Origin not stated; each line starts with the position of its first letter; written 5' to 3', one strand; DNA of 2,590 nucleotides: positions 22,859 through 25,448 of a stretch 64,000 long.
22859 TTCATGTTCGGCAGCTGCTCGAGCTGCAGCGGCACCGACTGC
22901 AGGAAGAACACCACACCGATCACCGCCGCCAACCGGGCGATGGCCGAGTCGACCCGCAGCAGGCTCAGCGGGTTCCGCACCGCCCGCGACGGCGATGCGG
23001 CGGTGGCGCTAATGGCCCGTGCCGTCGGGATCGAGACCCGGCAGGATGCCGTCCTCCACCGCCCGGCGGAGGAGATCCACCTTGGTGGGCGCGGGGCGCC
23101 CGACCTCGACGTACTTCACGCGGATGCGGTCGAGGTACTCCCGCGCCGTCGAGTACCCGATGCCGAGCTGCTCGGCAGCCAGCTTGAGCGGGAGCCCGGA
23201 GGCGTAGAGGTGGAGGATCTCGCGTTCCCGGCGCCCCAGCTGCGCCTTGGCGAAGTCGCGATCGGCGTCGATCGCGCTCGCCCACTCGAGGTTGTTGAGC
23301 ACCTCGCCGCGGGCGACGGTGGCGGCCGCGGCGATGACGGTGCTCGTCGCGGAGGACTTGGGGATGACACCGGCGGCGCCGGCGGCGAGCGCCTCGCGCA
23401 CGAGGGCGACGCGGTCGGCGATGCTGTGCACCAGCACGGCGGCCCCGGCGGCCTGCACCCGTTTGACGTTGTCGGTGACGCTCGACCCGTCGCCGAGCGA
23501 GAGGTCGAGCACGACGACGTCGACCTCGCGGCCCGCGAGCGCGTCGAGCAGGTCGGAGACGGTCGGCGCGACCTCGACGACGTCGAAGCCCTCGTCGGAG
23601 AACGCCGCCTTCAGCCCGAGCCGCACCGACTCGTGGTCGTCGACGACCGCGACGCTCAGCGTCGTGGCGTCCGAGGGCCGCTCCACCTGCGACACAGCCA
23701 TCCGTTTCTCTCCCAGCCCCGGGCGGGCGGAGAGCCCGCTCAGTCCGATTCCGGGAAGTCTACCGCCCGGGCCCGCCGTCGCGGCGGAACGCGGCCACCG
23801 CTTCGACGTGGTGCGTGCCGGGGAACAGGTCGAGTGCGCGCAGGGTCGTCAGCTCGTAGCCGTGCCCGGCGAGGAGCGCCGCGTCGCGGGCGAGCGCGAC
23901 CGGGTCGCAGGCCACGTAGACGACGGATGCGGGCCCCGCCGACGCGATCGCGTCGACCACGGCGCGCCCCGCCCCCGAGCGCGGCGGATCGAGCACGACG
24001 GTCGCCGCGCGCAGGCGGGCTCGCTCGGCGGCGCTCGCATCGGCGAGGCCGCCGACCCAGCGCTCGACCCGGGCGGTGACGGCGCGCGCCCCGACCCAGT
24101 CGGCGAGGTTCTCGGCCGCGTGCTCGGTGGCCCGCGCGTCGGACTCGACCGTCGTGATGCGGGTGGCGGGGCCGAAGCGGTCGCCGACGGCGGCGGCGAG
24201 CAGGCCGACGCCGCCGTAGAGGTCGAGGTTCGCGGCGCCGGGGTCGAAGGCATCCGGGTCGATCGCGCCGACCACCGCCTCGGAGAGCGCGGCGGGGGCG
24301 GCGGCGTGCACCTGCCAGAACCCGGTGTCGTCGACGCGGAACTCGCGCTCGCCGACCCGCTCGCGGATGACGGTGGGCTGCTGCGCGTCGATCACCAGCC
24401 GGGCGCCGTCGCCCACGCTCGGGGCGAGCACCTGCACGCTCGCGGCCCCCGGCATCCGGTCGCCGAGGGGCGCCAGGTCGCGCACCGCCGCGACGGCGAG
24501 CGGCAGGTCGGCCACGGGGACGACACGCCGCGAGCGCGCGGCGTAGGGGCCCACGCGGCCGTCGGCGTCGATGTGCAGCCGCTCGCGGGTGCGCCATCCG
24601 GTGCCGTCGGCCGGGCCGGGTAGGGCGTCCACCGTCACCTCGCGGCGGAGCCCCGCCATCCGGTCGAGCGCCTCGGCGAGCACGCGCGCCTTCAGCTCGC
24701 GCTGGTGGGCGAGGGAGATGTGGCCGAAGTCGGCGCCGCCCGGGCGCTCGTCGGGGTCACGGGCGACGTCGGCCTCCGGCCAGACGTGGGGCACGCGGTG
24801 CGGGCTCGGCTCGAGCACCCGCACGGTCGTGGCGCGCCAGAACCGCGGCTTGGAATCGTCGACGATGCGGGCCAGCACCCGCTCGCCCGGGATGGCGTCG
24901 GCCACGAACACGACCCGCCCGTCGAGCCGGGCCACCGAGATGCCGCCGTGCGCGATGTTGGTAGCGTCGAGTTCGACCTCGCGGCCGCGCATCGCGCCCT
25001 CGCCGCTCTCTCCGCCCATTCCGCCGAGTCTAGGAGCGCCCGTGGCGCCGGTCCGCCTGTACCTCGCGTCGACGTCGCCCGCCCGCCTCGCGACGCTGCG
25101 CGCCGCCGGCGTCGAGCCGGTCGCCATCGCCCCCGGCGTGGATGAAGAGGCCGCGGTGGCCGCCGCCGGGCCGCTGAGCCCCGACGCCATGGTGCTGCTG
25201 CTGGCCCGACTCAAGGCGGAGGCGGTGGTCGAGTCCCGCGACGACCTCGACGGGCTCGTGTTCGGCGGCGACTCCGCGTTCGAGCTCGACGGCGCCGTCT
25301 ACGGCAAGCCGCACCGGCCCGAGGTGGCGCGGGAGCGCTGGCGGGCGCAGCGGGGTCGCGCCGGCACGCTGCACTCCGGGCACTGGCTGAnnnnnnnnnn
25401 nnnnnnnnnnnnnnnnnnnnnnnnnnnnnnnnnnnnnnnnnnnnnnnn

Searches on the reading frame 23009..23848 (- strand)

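Call 16: search_protein_families(library=pfam, proteins=[window:23009-23848:-], max_evalue=0.001)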
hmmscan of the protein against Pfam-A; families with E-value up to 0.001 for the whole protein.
window:23009-23848:- (279 aa): 2 families
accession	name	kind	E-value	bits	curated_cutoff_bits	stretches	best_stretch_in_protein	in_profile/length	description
PF00072.30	Response_reg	-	7.9e-15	55.4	30.2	1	66-174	1-109/111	Response regulator receiver domain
PF00196.25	GerE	-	0.00029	20.9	23.5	1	203-245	2-44/57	Bacterial regulatory proteins, luxR family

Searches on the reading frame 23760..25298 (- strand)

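Call 16: search_protein_families(library=pfam, proteins=[window:23760-25298:-], max_evalue=0.001)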
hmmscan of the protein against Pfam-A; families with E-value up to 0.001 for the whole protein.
window:23760-25298:- (512 aa): 2 families
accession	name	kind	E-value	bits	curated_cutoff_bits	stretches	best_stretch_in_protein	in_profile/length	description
PF05958.17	tRNA_U5-meth_tr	-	7.2e-06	25.7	23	1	430-500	283-350/357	tRNA (Uracil-5-)-methyltransferase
PF01938.26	TRAM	-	1.9e-05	24.8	21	1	102-149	2-52/61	TRAM domain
